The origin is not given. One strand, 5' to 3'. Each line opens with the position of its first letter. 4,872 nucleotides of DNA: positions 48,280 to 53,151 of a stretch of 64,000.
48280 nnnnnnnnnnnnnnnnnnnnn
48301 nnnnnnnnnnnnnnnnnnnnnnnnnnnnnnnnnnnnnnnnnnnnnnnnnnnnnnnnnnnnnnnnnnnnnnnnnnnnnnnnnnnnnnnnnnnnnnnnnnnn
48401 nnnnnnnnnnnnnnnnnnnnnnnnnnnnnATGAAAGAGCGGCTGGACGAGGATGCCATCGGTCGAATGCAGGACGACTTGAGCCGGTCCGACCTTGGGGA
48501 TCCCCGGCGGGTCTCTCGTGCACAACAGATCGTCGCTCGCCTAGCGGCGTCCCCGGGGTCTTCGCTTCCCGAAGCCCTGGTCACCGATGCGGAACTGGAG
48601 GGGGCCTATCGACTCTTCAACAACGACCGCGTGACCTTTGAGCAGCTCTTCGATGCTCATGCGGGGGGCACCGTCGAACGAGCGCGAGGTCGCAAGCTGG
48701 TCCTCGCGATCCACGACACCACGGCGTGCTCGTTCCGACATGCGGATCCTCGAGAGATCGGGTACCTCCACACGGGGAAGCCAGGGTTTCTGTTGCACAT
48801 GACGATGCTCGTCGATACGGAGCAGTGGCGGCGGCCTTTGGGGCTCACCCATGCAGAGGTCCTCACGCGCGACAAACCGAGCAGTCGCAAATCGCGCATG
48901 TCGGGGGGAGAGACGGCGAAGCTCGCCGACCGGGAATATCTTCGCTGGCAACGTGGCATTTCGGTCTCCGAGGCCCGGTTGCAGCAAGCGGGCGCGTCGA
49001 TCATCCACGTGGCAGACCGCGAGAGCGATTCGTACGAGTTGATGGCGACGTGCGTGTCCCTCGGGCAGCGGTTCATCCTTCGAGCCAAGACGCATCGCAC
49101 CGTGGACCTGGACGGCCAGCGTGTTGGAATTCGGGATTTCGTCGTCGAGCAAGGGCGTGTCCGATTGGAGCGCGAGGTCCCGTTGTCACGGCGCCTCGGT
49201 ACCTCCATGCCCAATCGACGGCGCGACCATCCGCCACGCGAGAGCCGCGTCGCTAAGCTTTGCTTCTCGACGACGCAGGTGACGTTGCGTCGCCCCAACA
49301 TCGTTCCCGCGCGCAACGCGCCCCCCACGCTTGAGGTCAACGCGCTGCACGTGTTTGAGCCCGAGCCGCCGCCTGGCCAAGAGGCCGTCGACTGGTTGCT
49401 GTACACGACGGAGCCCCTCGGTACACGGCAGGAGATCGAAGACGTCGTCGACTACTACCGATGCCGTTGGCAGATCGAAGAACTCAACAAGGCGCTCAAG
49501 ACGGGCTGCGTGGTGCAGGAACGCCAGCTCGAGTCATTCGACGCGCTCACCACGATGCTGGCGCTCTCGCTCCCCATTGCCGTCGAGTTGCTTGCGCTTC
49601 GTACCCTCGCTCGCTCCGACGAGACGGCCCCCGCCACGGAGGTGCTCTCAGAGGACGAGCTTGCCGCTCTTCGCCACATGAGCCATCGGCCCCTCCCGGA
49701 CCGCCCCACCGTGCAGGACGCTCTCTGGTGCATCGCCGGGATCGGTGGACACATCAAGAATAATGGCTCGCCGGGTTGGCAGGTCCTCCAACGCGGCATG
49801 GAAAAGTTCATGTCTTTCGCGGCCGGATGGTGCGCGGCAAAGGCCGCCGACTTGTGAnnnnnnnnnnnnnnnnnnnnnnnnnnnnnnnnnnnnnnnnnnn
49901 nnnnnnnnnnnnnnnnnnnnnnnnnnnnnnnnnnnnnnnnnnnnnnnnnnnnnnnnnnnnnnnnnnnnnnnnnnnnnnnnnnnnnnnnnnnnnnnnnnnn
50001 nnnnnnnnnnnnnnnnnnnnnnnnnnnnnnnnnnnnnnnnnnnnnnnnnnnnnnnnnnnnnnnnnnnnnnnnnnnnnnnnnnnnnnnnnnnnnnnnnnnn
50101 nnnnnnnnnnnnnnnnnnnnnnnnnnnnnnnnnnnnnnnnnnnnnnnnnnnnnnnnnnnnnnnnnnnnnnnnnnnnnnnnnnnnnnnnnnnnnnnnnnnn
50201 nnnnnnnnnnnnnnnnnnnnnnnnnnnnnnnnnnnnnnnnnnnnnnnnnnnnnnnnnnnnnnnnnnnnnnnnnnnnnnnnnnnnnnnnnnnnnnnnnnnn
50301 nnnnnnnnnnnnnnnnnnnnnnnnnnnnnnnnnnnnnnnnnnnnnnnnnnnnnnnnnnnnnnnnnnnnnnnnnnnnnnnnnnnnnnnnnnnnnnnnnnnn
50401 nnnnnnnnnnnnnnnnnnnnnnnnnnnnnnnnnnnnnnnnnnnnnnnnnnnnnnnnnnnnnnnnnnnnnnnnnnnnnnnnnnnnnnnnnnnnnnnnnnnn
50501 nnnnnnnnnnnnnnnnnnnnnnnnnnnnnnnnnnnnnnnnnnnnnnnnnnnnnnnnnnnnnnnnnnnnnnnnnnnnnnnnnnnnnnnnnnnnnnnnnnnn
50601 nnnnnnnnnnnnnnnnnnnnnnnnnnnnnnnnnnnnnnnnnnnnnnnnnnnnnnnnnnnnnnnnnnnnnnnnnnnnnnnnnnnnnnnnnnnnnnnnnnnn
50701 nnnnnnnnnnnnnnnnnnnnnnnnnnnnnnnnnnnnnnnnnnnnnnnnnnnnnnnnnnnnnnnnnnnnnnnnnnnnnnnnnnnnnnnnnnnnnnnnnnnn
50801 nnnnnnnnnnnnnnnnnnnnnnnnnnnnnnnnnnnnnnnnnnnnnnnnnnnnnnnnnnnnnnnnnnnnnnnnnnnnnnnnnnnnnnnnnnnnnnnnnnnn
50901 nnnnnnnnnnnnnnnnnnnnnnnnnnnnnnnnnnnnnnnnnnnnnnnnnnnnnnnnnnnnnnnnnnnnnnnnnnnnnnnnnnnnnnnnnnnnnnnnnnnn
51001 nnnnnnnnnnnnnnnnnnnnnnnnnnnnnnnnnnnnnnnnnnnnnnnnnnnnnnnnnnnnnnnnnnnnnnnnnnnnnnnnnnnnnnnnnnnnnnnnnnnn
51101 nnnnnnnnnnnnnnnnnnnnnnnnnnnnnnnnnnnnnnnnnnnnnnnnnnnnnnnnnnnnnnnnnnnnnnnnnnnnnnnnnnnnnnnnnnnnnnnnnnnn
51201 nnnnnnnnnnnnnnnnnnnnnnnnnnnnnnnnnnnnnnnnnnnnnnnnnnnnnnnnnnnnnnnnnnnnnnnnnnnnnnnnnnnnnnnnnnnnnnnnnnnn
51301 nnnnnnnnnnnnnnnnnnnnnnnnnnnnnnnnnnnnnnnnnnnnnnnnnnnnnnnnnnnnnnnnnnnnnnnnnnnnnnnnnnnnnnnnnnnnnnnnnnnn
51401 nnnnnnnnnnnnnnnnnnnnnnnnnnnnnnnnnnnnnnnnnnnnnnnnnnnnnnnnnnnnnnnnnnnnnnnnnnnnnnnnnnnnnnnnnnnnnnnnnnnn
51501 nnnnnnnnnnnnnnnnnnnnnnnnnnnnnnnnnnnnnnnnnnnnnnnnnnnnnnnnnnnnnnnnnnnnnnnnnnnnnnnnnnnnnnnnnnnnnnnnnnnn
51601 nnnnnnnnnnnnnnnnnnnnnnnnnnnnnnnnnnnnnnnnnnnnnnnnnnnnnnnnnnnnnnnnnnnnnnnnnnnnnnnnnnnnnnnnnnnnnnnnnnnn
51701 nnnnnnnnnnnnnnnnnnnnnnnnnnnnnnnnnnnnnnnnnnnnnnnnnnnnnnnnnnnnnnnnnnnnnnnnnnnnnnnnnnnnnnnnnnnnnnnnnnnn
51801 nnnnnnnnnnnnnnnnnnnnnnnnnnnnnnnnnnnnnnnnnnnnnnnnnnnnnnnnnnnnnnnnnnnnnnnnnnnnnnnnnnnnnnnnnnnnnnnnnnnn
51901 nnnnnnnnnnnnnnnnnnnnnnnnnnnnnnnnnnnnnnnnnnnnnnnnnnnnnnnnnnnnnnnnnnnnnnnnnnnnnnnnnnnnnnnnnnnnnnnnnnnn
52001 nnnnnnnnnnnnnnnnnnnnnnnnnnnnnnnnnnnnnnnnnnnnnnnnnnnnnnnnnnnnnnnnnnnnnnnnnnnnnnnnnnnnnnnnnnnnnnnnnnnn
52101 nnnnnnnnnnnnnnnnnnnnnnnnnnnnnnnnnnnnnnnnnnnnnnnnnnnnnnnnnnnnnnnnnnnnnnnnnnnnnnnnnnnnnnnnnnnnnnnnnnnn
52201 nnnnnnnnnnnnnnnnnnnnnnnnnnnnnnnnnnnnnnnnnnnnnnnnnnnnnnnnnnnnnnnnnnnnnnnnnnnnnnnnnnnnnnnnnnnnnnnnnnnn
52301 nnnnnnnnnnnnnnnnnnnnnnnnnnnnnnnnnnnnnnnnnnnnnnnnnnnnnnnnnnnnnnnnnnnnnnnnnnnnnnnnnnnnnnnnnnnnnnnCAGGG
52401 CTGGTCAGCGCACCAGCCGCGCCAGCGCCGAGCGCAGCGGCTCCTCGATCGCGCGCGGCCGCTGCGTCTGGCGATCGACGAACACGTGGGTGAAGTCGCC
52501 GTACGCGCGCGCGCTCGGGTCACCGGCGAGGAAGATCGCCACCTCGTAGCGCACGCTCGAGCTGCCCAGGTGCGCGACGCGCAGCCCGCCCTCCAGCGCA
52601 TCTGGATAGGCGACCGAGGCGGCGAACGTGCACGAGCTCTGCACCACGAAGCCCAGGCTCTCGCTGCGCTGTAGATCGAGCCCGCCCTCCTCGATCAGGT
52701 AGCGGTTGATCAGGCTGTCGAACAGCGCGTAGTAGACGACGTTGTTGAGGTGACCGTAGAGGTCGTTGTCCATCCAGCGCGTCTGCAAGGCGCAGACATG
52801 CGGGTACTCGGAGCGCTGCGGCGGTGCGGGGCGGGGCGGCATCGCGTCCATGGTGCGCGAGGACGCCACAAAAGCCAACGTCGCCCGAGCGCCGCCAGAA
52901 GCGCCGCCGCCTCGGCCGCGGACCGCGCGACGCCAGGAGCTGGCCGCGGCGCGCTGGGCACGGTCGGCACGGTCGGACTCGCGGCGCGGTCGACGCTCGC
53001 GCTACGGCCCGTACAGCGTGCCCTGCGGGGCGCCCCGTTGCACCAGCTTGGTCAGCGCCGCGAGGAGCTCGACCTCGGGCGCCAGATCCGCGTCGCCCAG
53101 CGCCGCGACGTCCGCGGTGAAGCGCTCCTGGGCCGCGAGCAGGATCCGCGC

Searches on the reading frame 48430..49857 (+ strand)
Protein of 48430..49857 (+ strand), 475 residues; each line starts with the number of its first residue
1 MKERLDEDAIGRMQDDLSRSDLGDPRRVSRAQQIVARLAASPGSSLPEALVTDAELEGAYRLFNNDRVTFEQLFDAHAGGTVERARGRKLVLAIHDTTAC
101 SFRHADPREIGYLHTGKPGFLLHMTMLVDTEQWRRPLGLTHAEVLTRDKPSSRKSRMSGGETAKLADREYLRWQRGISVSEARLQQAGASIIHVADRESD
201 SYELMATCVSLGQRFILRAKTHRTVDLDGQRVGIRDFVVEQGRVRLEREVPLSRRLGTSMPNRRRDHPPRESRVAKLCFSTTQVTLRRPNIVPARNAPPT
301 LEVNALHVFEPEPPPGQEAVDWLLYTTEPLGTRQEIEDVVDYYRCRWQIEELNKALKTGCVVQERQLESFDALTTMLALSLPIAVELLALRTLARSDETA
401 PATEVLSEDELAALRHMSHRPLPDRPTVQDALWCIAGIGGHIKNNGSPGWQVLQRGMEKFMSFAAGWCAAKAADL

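Call 67: search_protein_families(library=pfam, proteins=[window:48430-49857:+], max_evalue=0.001)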
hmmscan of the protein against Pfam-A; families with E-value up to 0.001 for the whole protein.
window:48430-49857:+ (475 aa): 2 families
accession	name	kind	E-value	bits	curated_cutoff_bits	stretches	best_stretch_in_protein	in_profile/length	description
PF14706.11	Tnp_DNA_bind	-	2.8e-15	56.2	24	1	14-68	4-58/58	Transposase DNA-binding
PF01609.27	DDE_Tnp_1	-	4.4e-09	36.8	23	1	193-379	80-193/200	Transposase DDE domain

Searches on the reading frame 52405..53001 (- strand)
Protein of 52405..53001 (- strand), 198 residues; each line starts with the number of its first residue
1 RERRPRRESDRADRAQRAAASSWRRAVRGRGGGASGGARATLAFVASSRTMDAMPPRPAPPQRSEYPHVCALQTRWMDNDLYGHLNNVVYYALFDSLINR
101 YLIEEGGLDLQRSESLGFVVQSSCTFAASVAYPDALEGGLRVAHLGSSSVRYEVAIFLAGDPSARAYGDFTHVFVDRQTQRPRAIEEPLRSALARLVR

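Call 18: search_protein_families(library=pfam, proteins=[window:52405-53001:-], max_evalue=0.001)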
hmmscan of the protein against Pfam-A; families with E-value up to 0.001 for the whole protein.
window:52405-53001:- (198 aa): 2 families
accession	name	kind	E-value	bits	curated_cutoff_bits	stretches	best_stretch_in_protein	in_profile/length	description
PF13279.12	4HBT_2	-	1.8e-11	45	25.5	1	75-193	2-122/122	Thioesterase-like superfamily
PF03061.28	4HBT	-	4.3e-11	43.4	20.6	1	82-161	1-75/79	Thioesterase superfamily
